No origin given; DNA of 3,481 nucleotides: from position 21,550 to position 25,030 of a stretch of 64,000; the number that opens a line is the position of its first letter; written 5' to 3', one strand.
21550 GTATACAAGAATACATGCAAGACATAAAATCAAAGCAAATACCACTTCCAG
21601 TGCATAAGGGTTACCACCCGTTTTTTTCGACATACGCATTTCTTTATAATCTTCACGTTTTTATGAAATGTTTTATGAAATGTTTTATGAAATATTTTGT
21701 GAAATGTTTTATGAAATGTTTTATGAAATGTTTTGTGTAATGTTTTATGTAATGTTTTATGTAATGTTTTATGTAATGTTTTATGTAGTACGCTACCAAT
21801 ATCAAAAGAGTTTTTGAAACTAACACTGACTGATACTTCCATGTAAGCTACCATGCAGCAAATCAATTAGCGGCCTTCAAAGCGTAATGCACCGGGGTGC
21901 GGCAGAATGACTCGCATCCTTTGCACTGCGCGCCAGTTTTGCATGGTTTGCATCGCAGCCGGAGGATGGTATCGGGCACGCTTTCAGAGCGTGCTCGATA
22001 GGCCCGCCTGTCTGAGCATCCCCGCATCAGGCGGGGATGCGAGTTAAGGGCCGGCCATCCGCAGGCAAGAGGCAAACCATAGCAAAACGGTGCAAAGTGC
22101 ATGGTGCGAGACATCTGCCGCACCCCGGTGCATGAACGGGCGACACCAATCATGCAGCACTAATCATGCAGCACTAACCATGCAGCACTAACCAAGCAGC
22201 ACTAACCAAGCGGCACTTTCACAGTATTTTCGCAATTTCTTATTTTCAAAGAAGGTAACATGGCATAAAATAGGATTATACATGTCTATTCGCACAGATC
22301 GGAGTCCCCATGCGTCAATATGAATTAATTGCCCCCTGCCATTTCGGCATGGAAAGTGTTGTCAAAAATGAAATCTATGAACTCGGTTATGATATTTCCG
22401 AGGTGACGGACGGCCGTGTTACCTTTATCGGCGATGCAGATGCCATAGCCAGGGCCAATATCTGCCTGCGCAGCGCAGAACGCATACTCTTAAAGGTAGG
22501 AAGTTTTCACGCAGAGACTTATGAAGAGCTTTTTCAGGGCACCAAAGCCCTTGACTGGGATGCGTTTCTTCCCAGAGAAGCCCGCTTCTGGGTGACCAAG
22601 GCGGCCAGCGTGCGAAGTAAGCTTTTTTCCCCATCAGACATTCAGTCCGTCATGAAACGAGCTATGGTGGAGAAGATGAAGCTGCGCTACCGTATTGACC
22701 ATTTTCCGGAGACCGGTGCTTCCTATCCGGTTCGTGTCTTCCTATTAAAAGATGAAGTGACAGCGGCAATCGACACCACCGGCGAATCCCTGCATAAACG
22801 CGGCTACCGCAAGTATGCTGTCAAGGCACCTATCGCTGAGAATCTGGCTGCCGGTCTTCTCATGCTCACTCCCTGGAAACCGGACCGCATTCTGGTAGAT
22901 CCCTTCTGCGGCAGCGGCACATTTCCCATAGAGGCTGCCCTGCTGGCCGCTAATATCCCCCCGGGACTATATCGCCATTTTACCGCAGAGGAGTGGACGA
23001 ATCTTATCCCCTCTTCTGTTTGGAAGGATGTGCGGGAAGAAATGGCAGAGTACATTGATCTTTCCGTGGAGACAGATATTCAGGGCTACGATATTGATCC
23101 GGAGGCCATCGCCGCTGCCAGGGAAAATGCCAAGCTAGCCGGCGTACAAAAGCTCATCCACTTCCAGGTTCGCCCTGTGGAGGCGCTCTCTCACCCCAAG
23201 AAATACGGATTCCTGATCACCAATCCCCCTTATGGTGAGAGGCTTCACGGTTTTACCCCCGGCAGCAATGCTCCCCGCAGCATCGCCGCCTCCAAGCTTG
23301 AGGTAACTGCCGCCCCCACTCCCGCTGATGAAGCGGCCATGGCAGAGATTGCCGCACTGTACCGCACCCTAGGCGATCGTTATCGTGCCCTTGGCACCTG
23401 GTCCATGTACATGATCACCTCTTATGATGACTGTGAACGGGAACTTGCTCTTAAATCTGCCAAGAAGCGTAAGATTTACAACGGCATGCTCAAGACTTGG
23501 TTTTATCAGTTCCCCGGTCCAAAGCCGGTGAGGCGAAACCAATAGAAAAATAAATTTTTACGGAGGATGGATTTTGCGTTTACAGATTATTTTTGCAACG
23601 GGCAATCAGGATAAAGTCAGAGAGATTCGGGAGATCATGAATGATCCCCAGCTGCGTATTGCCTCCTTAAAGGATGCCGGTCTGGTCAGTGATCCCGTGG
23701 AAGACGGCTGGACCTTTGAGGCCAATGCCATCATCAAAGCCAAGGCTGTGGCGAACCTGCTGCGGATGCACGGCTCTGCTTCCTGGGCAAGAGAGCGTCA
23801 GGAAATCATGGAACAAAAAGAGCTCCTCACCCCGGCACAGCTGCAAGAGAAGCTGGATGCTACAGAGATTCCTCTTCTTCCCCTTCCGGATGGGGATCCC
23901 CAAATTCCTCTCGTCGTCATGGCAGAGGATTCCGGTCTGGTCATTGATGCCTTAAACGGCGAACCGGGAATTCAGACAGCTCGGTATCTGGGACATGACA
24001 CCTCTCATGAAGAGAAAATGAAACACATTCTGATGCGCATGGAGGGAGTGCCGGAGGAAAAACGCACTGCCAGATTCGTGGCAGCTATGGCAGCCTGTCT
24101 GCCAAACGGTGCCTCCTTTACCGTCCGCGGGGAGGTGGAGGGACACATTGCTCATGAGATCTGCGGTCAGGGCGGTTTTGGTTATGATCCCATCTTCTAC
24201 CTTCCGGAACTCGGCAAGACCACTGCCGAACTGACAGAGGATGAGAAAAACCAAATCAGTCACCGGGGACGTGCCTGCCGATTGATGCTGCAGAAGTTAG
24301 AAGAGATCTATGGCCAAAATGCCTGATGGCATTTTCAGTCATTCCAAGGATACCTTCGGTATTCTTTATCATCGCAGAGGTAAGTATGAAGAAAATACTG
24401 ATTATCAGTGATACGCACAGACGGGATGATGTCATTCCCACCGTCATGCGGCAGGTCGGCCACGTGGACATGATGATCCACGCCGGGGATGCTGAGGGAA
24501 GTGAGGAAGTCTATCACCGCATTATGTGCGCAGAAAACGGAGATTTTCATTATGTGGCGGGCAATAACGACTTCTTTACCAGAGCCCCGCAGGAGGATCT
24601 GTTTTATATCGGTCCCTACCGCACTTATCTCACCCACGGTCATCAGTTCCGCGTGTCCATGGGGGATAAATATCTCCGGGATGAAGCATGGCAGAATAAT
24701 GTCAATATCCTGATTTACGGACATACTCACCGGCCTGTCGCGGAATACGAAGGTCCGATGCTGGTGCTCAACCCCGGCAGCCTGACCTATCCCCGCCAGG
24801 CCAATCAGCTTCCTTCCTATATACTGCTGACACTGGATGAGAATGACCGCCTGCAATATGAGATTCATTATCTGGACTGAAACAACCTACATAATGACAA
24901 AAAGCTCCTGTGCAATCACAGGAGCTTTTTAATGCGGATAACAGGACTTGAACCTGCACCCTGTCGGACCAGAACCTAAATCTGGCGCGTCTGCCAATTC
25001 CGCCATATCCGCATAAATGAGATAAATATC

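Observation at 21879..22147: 269-nt GC-rich multi-stem element present twice in inverted orientation, with compensatory substitutions and strand-specific G-U pairs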

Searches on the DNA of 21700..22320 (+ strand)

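Call 6: search_rna_families(source=window, start=21700, end=22320, threshold=evalue, max_evalue=10, show_alignments=3)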
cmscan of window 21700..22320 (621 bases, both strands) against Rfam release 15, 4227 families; matches with E-value up to 10: 1.
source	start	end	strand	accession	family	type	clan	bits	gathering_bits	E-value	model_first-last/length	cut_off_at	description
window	21777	21880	-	RF02120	FTX_2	Gene; lncRNA;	-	16.1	48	1.7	1-97/97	no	FTX transcript, XIST regulator conserved region 2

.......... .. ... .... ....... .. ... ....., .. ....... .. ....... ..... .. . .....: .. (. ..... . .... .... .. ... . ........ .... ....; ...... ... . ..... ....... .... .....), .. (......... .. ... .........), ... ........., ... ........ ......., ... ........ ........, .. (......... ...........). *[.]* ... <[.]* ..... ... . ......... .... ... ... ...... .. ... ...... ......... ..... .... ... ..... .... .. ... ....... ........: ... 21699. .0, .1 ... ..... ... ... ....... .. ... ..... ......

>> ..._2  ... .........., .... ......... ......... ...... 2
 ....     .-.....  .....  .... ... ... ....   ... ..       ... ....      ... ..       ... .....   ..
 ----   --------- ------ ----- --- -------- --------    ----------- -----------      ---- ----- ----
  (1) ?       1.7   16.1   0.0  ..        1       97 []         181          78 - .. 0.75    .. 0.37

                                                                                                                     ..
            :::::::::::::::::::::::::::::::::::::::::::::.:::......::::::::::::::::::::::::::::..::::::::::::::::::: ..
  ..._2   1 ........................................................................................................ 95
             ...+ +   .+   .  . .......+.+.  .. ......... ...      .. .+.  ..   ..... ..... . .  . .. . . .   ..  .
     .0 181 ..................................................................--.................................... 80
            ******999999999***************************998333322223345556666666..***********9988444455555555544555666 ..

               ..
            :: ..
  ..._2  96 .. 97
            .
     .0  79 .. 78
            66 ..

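Call 12: search_dna_similar(query=window:21879-22147:+, collection=plasmids, mode=distant, max_evalue=0.01)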
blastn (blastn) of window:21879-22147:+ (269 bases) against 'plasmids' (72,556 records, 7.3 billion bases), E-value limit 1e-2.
No match.

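Call 13: search_dna_similar(query=window:21879-22147:+, collection=phages, mode=distant, max_evalue=0.01)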
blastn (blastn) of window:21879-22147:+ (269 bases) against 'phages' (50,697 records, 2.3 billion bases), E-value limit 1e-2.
No match.

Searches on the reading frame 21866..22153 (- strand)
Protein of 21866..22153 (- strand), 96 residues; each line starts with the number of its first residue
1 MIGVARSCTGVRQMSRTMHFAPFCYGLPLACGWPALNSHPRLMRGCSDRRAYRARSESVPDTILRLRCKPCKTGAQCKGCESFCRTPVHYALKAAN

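Call 26: find_homologous_proteins(query=window:21866-22153:-, max_evalue=0.001)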
Query seq(96 aa) (96 aa): 1 proteins with E <= 0.001 among 2 candidates.
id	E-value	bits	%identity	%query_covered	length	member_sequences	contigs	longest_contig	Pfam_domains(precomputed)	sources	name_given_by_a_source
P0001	1.0e-42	162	91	82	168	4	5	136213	-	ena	-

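Call 27: find_encoding_contigs(protein=P0001, flank=5000, max_places=10)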
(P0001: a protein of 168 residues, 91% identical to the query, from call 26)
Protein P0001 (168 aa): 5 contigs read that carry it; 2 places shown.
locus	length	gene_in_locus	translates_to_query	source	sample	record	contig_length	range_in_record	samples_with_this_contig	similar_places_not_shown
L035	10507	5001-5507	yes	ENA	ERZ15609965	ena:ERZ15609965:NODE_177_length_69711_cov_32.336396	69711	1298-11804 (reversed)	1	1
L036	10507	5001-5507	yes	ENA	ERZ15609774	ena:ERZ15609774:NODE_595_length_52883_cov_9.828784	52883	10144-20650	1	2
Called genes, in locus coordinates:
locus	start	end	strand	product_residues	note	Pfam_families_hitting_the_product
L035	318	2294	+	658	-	PF00990:GGDEF, PF00072:Response_reg, PF13487:HD_5, PF01966:HD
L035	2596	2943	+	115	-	PF01627:Hpt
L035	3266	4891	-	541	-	PF08448:PAS_4 (faint)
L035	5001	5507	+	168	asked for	-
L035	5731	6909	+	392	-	PF00248:Aldo_ket_red, PF13183:Fer4_8 (weak), PF13187:Fer4_9, PF13237:Fer4_10 (faint), PF13534:Fer4_17 (weak)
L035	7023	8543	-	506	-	PF02838:Glyco_hydro_20b, PF00728:Glyco_hydro_20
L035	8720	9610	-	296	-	PF00480:ROK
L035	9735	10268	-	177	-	-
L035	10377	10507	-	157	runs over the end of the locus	PF08719:NADAR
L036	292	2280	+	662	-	PF00990:GGDEF, PF00072:Response_reg, PF13487:HD_5, PF01966:HD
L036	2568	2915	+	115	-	PF01627:Hpt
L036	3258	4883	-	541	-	PF08448:PAS_4 (faint)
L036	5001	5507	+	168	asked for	-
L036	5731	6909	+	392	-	PF00248:Aldo_ket_red, PF13183:Fer4_8 (weak), PF13187:Fer4_9, PF13237:Fer4_10 (faint), PF13534:Fer4_17 (weak)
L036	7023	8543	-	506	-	PF02838:Glyco_hydro_20b, PF00728:Glyco_hydro_20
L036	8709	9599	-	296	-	PF00480:ROK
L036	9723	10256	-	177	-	-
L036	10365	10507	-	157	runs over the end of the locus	PF08719:NADAR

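Call 78: find_homologous_proteins(query=L035:3266-4888:-, max_evalue=1e-80)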
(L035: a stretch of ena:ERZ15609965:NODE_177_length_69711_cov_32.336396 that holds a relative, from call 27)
Query L035:3266-4888:- (540 aa): 155 proteins with E <= 1e-80 among 8000 candidates; the best 120 are listed.
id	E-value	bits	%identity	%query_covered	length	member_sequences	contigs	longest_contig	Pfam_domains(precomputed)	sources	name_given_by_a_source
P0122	0.0e+0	1213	100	100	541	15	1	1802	-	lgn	-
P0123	1.4e-291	986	83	99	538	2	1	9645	-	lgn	-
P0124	3.3e-270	915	75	98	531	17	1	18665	PF13426.14,PF00989.32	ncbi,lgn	-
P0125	4.3e-169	581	62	74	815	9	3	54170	PF13426.14,PF02518.32,PF00512.32,PF00072.31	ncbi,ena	-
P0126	3.1e-162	559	47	98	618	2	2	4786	PF08447.19,PF00512.32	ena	-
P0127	2.3e-161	556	59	76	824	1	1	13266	PF02518.32,PF00512.32,PF00072.31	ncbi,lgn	-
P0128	2.7e-161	556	45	98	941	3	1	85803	PF13426.14,PF02518.32,PF00512.32,PF00072.31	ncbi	-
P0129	9.2e-153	528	59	70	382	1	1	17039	-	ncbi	-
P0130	4.3e-149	516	55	75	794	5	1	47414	PF02518.32,PF00512.32,PF00072.31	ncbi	-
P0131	1.5e-148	514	54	75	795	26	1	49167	PF02518.32,PF00512.32,PF00072.31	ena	-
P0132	4.7e-147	509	54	75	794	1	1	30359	PF02518.32,PF00512.32,PF00072.31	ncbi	-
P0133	1.9e-143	497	53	74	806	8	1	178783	PF13426.14,PF02518.32,PF00512.32,PF00072.31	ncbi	-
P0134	1.2e-140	488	54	74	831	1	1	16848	PF02518.32,PF00512.32,PF00072.31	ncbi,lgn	-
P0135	1.1e-138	481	53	74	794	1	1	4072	PF02518.32,PF00512.32,PF00072.31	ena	-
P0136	9.2e-138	478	52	72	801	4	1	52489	PF02518.32,PF00512.32,PF00072.31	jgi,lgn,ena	jgi:signal transduction histidine kinase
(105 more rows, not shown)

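Call 79: find_encoding_contigs(protein=P0123, flank=3000, max_places=4)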
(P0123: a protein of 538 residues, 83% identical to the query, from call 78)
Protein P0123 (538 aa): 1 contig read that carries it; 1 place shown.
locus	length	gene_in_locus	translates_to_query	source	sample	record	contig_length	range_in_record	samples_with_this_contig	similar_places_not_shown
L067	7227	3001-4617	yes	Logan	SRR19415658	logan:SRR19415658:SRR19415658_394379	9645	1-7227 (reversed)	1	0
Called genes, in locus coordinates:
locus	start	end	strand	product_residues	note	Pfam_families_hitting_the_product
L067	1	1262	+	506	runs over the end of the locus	PF02838:Glyco_hydro_20b, PF00728:Glyco_hydro_20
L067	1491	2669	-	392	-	PF00248:Aldo_ket_red, PF13183:Fer4_8 (weak), PF13187:Fer4_9, PF13237:Fer4_10 (weak), PF13534:Fer4_17 (weak)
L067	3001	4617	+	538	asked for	-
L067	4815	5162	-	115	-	PF01627:Hpt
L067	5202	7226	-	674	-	?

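Call 80: find_encoding_contigs(protein=P0124, flank=3000, max_places=4)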
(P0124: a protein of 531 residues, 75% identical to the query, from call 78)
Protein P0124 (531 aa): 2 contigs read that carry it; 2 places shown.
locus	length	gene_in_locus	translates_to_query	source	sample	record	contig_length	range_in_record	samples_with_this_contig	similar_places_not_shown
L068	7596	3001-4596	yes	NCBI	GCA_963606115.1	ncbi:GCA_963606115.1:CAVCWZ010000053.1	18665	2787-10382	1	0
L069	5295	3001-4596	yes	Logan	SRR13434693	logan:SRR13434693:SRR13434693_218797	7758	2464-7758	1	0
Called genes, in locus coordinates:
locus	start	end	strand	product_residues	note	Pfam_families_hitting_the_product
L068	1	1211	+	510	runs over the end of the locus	PF02838:Glyco_hydro_20b, PF00728:Glyco_hydro_20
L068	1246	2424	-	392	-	PF00248:Aldo_ket_red, PF17179:Fer4_22 (faint), PF12838:Fer4_7 (faint), PF13183:Fer4_8 (weak), PF13187:Fer4_9, PF13237:Fer4_10 (faint), PF13534:Fer4_17 (weak)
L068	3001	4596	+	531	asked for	PF00989:PAS (faint), PF13426:PAS_9 (faint)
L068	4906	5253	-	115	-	PF01627:Hpt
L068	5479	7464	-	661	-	PF00990:GGDEF, PF00072:Response_reg, PF01966:HD, PF13487:HD_5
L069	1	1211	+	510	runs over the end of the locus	PF02838:Glyco_hydro_20b, PF00728:Glyco_hydro_20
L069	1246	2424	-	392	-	PF00248:Aldo_ket_red, PF17179:Fer4_22 (faint), PF12838:Fer4_7 (faint), PF13183:Fer4_8 (weak), PF13187:Fer4_9, PF13237:Fer4_10 (faint), PF13534:Fer4_17 (weak)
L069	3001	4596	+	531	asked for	PF00989:PAS (faint), PF13426:PAS_9 (faint)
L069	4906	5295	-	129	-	?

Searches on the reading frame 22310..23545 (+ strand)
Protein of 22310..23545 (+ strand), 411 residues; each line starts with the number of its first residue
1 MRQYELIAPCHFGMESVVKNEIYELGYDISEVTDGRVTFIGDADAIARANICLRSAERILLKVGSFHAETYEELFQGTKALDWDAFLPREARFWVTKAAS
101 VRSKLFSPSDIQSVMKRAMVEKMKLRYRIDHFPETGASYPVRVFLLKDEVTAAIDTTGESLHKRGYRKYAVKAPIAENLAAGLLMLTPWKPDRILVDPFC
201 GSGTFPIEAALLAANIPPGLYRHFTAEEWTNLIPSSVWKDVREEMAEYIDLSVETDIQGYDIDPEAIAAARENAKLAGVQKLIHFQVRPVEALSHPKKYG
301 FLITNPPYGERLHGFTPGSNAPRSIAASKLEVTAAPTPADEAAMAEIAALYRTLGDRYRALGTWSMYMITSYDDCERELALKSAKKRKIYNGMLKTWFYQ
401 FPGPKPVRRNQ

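Call 19: find_encoding_contigs(protein=window:22310-23545:+, flank=3000, max_places=10)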
Protein window:22310-23545:+ (411 aa): 3 contigs read that carry it; 2 places shown.
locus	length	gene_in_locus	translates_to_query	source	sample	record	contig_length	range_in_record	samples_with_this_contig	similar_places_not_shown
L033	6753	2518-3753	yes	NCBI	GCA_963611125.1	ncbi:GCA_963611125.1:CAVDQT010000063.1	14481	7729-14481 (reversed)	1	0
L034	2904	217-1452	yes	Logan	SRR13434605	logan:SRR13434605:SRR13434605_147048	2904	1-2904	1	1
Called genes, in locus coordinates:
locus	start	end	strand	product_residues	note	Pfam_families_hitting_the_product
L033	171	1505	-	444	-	PF02812:ELFV_dehydrog_N, PF00208:ELFV_dehydrog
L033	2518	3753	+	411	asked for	PF13847:Methyltransf_31 (faint), PF22020:RlmL_1st, PF02926:THUMP, PF01170:UPF0020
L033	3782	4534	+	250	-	PF01725:Ham1p_like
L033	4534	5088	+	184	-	PF00149:Metallophos, PF12850:Metallophos_2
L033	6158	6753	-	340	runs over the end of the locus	PF00356:LacI, PF00532:Peripla_BP_1, PF13407:Peripla_BP_4 (weak), PF13377:Peripla_BP_3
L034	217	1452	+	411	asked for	PF13847:Methyltransf_31 (faint), PF22020:RlmL_1st, PF02926:THUMP, PF01170:UPF0020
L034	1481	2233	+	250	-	PF01725:Ham1p_like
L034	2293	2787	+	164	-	PF00149:Metallophos, PF12850:Metallophos_2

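Call 40: find_homologous_proteins(query=window:22310-23542:+, max_evalue=1e-60)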
Query window:22310-23542:+ (411 aa): 8000 proteins with E <= 1e-60 among 8000 candidates; the best 120 are listed.
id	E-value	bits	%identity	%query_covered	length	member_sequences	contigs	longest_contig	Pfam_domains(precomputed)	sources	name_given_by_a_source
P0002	7.1e-263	890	94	100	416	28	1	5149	PF13847.13,PF02926.23,PF01170.25,PF22020.3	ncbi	-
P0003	2.7e-236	802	82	100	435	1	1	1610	PF02926.23,PF01170.25,PF22020.3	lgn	-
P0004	2.4e-226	769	80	100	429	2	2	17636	PF13847.13,PF02926.23,PF01170.25,PF22020.3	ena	-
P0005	2.3e-202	691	74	99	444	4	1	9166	PF05175.21,PF02926.23,PF01170.25,PF22020.3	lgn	-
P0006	5.0e-202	689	74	100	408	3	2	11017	PF02926.23,PF01170.25,PF22020.3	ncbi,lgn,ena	-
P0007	1.0e-201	688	74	100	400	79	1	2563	PF02926.23,PF01170.25,PF22020.3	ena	-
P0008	1.4e-200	685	73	98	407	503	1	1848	PF13847.13,PF05175.21,PF02926.23,PF01170.25,PF22020.3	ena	-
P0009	2.9e-200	684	70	100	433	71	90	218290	PF05175.21,PF02926.23,PF01170.25,PF22020.3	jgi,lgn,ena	jgi:putative N6-adenine-specific DNA methylase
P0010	2.5e-199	681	73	100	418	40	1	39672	PF02926.23,PF01170.25,PF22020.3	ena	-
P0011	1.7e-198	678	67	100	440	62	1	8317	PF02926.23,PF01170.25,PF22020.3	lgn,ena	-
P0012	5.6e-198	676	73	100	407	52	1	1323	PF05175.21,PF02926.23,PF01170.25,PF22020.3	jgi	jgi:putative N6-adenine-specific DNA methylase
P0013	8.2e-198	675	70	100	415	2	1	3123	PF02926.23,PF01170.25,PF22020.3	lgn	-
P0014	3.5e-197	673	72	98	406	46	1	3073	PF13847.13,PF05175.21,PF02926.23,PF01170.25,PF22020.3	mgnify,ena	mgnify:CR=1 FL=1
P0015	2.5e-196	671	71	98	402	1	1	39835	PF13847.13,PF05175.21,PF02926.23,PF01170.25,PF22020.3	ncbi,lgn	-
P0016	3.6e-196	670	68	100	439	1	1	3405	PF05175.21,PF02926.23,PF01170.25,PF22020.3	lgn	-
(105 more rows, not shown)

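Call 41: find_encoding_contigs(protein=P0002, flank=4000, max_places=6)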
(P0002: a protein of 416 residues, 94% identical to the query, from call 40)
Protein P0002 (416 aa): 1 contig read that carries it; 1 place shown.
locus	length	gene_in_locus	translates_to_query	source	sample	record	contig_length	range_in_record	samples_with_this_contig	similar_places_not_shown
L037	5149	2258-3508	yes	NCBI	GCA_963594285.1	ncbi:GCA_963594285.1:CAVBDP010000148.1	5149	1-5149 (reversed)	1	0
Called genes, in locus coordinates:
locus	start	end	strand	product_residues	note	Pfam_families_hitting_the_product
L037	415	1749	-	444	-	PF02812:ELFV_dehydrog_N, PF00208:ELFV_dehydrog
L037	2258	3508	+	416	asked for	PF13847:Methyltransf_31 (faint), PF22020:RlmL_1st, PF02926:THUMP, PF01170:UPF0020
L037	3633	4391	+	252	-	PF01725:Ham1p_like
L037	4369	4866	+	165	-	PF00149:Metallophos (weak), PF12850:Metallophos_2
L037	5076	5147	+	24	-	?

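Call 42: find_encoding_contigs(protein=P0004, flank=4000, max_places=6)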
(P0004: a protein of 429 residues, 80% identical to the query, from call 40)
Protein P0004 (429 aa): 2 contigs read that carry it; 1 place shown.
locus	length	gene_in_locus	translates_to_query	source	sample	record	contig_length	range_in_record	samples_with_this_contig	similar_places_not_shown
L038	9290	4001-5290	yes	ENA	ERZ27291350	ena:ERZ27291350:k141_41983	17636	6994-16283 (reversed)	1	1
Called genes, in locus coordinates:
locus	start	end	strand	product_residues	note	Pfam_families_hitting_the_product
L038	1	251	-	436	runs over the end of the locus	PF00128:Alpha-amylase, PF16657:Malt_amylase_C (weak)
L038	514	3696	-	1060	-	PF00270:DEAD (weak), PF06733:DEAD_2, PF13307:Helicase_C_2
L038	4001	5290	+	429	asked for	PF13847:Methyltransf_31 (faint), PF22020:RlmL_1st, PF02926:THUMP, PF01170:UPF0020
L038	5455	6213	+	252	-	PF01725:Ham1p_like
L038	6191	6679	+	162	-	PF00149:Metallophos (weak), PF12850:Metallophos_2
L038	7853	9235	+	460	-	PF01554:MatE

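Call 53: search_protein_families(library=pfam, proteins=[window:22310-23545:+], max_evalue=0.00001)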
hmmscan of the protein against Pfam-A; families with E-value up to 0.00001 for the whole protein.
window:22310-23545:+ (411 aa): 3 families
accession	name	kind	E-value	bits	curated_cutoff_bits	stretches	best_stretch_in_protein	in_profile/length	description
PF01170.24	UPF0020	-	1.1e-44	152.9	22.3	1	164-313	1-136/197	RMKL-like, methyltransferase domain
PF22020.1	RlmL_1st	-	4.1e-23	81.5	27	1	5-60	1-55/55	RlmL ferredoxin-like domain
PF02926.22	THUMP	-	5.5e-10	40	20.6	1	69-154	2-83/84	THUMP domain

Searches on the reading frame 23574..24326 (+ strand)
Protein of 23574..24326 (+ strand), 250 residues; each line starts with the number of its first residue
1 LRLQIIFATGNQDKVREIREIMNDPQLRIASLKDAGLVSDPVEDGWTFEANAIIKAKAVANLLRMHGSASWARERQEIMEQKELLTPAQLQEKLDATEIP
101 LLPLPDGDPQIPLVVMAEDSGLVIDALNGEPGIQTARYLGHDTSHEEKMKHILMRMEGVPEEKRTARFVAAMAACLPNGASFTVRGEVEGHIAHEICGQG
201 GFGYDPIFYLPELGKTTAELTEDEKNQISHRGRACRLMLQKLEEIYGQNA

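Call 62: search_protein_families(library=pfam, proteins=[window:23574-24326:+], max_evalue=0.00001)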
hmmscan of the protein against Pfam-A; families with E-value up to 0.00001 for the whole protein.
window:23574-24326:+ (250 aa): 1 family
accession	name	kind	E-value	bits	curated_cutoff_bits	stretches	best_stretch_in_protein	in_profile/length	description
PF01725.21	Ham1p_like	-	1.6e-59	201.3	22.5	2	114-240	61-185/186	Ham1 family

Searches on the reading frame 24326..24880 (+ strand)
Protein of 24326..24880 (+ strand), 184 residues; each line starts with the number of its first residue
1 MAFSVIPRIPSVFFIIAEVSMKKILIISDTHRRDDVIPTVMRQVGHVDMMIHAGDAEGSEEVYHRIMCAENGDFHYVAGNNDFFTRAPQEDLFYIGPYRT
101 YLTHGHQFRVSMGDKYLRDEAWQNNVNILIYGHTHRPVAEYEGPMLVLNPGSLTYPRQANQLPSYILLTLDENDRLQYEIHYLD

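Call 62: search_protein_families(library=pfam, proteins=[window:24326-24880:+], max_evalue=0.00001)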
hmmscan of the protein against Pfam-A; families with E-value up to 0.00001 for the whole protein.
window:24326-24880:+ (184 aa): 2 families
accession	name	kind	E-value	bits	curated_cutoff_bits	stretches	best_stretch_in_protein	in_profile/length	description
PF12850.12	Metallophos_2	-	1.3e-31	110.1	27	1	23-172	2-153/154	Calcineurin-like phosphoesterase superfamily domain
PF00149.33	Metallophos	-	2.4e-10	41.6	21.5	1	23-98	2-86/191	Calcineurin-like phosphoesterase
